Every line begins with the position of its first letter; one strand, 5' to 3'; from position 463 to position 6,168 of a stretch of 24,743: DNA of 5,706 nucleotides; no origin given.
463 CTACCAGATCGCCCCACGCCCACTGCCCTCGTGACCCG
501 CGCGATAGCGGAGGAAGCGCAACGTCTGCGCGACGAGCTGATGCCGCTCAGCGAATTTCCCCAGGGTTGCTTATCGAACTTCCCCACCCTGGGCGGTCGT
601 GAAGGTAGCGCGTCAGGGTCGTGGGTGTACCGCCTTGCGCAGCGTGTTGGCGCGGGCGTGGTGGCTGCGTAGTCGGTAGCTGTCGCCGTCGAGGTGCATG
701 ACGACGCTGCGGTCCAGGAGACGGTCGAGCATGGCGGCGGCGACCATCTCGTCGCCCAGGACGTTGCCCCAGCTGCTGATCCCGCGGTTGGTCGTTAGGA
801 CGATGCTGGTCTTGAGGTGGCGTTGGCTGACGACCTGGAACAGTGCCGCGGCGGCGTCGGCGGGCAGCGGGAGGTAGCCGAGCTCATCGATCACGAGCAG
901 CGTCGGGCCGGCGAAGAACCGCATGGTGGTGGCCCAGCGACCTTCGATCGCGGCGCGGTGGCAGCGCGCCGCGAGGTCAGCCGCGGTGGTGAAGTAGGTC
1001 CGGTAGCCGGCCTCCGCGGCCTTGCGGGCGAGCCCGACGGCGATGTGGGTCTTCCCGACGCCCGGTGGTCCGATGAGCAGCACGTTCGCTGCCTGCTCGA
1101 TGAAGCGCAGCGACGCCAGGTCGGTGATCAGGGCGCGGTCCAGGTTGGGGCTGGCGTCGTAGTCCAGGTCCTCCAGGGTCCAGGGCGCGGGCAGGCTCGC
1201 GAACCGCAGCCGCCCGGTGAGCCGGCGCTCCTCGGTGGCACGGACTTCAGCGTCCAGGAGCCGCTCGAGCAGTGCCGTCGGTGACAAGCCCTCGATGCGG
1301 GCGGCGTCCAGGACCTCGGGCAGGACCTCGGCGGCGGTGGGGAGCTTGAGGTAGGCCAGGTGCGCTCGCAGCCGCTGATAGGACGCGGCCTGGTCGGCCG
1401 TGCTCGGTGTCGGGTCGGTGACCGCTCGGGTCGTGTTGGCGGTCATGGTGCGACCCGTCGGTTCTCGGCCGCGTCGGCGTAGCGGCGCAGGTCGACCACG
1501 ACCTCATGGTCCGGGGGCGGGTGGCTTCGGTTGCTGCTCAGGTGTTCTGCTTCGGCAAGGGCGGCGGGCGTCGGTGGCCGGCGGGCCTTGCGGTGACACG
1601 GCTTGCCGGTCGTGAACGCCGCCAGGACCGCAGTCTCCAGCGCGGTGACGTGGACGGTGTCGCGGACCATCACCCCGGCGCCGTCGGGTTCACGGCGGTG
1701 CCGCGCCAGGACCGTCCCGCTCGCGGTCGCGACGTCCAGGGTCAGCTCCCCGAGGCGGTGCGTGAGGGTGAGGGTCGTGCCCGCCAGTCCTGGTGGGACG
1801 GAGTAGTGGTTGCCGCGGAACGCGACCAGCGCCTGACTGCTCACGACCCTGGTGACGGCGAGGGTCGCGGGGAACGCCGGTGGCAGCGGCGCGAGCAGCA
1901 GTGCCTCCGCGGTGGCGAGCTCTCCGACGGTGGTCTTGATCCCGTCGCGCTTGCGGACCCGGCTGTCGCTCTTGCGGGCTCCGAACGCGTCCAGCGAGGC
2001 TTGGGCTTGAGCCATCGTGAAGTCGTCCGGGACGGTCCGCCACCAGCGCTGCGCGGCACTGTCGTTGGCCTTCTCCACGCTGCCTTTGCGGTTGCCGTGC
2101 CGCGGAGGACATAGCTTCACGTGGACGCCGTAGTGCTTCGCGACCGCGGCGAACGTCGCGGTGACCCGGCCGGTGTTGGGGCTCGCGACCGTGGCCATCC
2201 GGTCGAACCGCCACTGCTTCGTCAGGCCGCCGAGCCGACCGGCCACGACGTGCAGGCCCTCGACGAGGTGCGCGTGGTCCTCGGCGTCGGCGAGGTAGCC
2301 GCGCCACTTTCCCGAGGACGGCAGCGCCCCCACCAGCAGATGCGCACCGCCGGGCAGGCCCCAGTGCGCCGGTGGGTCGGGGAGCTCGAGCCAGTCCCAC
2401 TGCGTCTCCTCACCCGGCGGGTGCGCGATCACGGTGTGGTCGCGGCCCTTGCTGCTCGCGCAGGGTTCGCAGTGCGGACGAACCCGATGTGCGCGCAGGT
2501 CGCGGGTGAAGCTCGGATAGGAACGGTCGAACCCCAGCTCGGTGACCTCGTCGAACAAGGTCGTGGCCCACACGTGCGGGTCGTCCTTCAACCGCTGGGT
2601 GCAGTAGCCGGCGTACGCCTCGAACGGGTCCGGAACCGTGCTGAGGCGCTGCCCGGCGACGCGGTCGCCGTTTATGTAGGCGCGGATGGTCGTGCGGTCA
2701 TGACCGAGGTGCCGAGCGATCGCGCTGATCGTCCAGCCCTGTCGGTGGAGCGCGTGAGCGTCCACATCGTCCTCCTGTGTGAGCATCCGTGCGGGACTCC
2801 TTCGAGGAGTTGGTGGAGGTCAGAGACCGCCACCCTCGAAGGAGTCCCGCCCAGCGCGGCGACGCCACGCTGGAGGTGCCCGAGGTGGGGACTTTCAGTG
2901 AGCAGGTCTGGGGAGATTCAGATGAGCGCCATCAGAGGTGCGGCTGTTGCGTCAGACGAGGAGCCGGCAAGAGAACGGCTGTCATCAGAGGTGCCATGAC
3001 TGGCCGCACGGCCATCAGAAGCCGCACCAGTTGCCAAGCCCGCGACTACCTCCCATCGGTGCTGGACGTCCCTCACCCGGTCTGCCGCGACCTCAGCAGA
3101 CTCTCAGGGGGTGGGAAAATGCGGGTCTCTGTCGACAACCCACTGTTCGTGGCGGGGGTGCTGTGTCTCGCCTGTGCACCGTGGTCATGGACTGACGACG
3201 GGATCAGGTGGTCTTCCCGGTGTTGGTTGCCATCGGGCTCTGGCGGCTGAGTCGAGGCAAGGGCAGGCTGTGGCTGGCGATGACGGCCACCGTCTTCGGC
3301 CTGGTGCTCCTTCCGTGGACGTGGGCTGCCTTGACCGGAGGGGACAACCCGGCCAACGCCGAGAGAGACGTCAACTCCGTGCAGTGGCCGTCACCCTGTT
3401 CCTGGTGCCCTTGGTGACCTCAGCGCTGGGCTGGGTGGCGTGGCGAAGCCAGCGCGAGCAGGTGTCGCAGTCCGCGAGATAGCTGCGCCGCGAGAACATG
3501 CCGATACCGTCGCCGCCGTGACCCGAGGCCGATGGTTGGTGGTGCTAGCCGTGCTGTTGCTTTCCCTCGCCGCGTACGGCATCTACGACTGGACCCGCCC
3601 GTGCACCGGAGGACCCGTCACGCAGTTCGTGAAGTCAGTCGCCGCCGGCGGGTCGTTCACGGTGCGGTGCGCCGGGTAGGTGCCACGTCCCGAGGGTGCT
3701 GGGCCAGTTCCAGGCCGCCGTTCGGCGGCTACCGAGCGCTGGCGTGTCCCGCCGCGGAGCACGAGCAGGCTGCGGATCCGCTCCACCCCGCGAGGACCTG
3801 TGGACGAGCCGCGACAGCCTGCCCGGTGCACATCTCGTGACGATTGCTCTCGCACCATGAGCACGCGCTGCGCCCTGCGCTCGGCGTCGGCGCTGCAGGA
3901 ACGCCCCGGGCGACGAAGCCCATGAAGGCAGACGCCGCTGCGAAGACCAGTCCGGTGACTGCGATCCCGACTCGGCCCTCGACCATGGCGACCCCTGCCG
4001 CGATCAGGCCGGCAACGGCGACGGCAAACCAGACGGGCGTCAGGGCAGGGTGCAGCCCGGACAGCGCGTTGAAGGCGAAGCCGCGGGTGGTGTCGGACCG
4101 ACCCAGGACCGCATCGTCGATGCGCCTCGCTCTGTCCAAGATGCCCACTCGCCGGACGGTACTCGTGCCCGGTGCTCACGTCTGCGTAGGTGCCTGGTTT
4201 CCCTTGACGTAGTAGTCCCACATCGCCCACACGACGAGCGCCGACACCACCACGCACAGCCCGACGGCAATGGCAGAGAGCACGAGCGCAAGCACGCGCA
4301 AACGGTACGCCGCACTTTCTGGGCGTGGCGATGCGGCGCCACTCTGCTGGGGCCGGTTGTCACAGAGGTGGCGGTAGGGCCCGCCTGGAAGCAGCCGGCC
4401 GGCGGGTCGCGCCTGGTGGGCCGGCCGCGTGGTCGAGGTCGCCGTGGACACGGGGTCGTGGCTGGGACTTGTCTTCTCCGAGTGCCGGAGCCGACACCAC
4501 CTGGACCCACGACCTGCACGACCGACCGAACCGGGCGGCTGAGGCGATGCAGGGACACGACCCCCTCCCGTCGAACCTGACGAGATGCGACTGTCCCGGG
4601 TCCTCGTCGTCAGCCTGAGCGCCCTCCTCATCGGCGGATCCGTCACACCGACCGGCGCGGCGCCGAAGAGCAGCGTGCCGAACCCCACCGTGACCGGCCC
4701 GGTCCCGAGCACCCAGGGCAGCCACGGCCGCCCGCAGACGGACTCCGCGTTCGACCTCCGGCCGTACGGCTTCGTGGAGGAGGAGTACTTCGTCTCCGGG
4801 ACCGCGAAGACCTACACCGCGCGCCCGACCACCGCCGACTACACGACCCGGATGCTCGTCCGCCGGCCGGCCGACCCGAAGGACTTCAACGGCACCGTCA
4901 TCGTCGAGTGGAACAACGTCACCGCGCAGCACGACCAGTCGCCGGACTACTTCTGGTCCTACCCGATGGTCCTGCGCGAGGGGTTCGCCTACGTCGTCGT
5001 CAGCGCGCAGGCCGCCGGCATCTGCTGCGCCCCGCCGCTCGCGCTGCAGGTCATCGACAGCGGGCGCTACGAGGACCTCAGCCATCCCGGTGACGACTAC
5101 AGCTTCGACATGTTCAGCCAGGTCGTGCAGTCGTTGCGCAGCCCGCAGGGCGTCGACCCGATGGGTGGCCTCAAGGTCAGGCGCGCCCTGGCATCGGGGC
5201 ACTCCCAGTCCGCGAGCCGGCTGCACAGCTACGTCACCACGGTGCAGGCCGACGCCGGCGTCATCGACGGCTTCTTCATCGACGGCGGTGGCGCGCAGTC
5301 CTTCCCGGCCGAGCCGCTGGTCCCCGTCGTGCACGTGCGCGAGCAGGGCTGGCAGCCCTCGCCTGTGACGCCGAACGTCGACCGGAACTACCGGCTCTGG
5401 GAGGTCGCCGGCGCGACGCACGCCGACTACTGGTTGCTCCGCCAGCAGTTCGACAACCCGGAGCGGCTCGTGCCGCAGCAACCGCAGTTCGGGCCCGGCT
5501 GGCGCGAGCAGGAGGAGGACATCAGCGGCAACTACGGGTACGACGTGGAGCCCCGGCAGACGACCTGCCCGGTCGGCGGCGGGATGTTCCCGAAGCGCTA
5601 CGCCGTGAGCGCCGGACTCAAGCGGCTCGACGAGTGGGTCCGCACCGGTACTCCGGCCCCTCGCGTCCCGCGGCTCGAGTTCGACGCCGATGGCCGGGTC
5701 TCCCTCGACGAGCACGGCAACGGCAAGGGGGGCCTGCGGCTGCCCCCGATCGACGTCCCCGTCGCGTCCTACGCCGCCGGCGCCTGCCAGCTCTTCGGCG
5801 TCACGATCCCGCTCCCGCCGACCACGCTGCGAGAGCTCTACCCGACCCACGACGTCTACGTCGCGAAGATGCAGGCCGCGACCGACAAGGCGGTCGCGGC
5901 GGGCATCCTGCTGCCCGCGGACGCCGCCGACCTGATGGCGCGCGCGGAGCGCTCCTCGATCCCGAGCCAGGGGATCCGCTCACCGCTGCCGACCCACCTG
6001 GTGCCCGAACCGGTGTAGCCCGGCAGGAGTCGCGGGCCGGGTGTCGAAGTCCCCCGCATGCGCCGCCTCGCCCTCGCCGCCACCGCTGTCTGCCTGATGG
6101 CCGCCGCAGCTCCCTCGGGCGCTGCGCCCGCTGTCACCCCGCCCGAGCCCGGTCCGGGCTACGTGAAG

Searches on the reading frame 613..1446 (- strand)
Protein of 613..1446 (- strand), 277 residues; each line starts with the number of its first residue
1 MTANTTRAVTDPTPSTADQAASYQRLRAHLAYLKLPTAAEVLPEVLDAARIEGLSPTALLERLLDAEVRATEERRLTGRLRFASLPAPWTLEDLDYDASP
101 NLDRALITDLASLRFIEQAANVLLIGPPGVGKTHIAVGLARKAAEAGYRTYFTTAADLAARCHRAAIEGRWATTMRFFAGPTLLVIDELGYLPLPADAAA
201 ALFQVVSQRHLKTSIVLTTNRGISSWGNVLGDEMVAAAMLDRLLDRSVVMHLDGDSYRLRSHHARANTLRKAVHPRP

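Call 27: search_protein_families(library=ncbifam, proteins=[window:613-1446:-], max_evalue=1e-10)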
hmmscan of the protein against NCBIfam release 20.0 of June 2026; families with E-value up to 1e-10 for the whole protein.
window:613-1446:- (277 aa): 6 families
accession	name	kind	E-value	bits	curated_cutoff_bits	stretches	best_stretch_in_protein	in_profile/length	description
NF038214.1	IS21_help_AAA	equivalog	3.1e-73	246.3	200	1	31-260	2-231/232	IS21-like element helper ATPase IstB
NF005098.0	PRK06526.1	subfamily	4.6e-63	213.1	296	1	26-262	12-252/266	transposase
NF006616.1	PRK09183.1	subfamily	1.6e-61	207.8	300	1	23-263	4-246/253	IS21-like element helper ATPase IstB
NF006038.0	PRK08181.1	subfamily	4.4e-37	127.8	317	1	22-265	9-253/271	transposase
NF005304.0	PRK06835.1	equivalog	1.2e-12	47.6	215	1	115-264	179-326/330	ATP-binding protein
NF005992.0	PRK08116.1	subfamily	2.7e-12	46.4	189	1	121-273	116-267/269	hypothetical protein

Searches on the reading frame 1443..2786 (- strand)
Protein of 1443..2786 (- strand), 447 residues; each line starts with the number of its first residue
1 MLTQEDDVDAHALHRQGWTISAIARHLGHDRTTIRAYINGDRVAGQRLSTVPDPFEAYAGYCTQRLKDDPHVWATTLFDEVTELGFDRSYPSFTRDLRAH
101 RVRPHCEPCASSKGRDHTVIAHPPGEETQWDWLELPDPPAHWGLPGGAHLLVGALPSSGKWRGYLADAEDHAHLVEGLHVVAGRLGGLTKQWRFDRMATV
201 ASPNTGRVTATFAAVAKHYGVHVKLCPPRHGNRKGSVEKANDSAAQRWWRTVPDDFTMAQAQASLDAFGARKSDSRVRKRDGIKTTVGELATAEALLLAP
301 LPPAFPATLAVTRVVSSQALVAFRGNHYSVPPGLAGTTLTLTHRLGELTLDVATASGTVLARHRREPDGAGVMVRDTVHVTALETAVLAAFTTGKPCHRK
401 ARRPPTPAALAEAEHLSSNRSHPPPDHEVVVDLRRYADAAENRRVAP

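Call 27: search_protein_families(library=ncbifam, proteins=[window:1443-2786:-], max_evalue=1e-10)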
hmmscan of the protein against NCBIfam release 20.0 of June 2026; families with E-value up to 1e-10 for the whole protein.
window:1443-2786:- (447 aa): 1 family
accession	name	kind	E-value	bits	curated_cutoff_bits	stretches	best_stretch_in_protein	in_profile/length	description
NF033546.1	transpos_IS21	equivalog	8.7e-40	137.1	160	1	12-303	3-294/294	IS21 family transposase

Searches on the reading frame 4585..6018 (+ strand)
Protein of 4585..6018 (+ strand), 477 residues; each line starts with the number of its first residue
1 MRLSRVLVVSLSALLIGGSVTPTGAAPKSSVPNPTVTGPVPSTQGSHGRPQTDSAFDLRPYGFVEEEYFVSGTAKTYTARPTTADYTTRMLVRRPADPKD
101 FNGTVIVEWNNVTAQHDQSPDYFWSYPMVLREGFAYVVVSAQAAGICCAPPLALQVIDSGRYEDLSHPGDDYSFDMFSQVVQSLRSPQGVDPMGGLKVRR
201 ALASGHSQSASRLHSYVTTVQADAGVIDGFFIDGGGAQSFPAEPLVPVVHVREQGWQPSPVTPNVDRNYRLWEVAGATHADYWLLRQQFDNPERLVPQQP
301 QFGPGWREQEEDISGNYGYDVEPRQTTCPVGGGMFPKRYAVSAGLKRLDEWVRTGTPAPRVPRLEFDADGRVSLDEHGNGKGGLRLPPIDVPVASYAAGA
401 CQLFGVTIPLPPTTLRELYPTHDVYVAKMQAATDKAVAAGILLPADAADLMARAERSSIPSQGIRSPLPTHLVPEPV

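Call 27: search_protein_families(library=ncbifam, proteins=[window:4585-6018:+], max_evalue=1e-10)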
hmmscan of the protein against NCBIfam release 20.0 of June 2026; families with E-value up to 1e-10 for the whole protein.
window:4585-6018:+ (477 aa): 0 families

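Call 106: search_protein_families(library=pfam, proteins=[window:4585-6018:+], max_evalue=0.00001)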
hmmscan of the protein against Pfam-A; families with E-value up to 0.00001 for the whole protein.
window:4585-6018:+ (477 aa): 1 family
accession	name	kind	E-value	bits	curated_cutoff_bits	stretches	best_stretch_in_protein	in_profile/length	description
PF20091.5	Abhydrolase_10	-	9.3e-120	400.9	23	1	37-452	2-429/429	Alpha/beta hydrolase domain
